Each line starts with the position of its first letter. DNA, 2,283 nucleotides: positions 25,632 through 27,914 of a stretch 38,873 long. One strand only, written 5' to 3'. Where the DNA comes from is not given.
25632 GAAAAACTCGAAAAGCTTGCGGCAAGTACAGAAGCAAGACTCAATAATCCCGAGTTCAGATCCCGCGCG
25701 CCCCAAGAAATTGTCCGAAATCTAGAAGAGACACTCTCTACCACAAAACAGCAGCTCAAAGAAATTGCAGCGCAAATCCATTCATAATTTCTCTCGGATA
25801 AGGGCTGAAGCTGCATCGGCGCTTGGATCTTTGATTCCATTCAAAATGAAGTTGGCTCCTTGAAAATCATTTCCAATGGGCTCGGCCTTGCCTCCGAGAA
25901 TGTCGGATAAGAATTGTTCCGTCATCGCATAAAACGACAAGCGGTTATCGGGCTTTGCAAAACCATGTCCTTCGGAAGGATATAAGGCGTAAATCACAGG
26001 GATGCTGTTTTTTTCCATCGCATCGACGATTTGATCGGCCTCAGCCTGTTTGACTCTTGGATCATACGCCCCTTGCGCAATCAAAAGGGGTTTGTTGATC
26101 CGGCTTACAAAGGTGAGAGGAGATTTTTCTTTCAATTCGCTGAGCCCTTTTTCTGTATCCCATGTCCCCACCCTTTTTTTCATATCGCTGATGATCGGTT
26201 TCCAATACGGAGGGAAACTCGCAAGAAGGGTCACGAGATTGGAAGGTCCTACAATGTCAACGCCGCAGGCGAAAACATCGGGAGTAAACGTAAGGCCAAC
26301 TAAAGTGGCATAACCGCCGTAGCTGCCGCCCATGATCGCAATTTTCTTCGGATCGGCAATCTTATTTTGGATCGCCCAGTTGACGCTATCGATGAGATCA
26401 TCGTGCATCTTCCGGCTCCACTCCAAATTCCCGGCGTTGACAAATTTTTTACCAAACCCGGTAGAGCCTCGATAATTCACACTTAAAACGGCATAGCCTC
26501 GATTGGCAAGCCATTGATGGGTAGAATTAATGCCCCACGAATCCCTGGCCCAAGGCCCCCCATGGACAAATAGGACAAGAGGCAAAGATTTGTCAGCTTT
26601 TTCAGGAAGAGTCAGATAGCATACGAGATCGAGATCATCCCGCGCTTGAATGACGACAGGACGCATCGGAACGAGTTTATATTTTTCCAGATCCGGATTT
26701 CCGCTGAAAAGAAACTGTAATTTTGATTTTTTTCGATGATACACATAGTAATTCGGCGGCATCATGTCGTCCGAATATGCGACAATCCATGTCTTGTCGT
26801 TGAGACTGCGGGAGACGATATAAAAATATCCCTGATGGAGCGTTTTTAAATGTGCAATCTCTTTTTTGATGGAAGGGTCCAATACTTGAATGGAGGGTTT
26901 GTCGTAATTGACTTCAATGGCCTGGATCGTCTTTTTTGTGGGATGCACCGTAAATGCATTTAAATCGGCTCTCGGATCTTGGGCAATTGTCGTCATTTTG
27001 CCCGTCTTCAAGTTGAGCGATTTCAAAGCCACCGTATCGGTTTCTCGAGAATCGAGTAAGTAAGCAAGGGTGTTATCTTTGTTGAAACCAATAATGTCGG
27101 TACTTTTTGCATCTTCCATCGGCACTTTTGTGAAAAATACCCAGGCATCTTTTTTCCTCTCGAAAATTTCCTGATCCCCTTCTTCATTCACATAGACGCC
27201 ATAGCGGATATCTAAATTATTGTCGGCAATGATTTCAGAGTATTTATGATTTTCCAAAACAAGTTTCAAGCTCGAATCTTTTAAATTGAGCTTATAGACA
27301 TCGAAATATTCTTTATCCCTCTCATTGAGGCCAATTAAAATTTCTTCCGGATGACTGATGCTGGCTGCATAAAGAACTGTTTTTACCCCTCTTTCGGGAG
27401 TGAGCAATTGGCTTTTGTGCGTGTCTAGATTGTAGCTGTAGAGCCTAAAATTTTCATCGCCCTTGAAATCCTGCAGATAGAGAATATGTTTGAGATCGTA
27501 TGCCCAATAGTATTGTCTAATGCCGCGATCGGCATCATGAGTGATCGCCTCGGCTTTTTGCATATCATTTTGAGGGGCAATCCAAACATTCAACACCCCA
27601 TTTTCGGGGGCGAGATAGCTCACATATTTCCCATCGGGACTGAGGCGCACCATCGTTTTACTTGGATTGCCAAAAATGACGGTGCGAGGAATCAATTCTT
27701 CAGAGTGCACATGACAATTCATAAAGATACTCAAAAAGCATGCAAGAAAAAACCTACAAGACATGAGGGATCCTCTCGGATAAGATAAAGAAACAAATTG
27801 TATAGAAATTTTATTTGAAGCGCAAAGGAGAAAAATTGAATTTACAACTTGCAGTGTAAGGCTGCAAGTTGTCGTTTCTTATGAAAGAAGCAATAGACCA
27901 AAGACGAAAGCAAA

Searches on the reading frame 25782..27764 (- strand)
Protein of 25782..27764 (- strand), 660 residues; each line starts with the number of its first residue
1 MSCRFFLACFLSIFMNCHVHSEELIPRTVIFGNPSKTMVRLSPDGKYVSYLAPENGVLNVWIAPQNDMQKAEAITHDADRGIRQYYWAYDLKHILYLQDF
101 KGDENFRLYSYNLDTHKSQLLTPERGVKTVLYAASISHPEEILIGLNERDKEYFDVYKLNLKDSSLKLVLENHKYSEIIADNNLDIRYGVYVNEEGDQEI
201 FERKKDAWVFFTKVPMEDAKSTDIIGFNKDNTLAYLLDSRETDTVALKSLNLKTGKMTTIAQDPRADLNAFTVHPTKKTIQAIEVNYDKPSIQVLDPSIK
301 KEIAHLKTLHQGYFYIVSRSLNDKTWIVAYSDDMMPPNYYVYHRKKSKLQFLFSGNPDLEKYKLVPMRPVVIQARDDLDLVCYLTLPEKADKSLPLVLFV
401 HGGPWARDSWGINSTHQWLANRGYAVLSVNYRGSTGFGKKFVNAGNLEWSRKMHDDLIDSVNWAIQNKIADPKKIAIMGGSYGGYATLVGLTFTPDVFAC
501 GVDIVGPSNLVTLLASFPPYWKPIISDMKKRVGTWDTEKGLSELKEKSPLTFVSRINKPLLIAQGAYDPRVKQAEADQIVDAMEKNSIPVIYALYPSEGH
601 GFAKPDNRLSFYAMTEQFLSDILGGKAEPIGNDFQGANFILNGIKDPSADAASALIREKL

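Call 76: search_protein_families(library=pfam, proteins=[window:25782-27764:-], max_evalue=0.0001)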
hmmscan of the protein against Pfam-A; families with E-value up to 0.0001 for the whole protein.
window:25782-27764:- (660 aa): 8 families
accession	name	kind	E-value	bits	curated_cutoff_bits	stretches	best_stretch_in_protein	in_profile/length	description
PF00326.27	Peptidase_S9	-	6.7e-42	143.8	22.6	1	412-624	3-211/213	Prolyl oligopeptidase family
PF20434.5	BD-FAE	-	1.1e-16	61.4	26.8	1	385-580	4-212/215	BD-FAE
PF01738.24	DLH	-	3.9e-12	46.7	21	1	407-608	20-194/217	Dienelactone hydrolase family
PF02129.25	Peptidase_S15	-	8.2e-11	42.5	23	1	380-510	5-132/262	X-Pro dipeptidyl-peptidase (S15 family)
PF12697.13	Abhydrolase_6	-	1.9e-07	32.4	26.3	1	397-538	1-123/217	Alpha/beta hydrolase family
PF12146.15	Hydrolase_4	-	3e-06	27.2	27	0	396-516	6-118/239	Serine aminopeptidase, S33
PF00561.26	Abhydrolase_1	-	8e-06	26.1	25.8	0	395-485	1-81/245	alpha/beta hydrolase fold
PF07859.19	Abhydrolase_3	-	3.1e-05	24.3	25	0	397-485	1-83/210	alpha/beta hydrolase fold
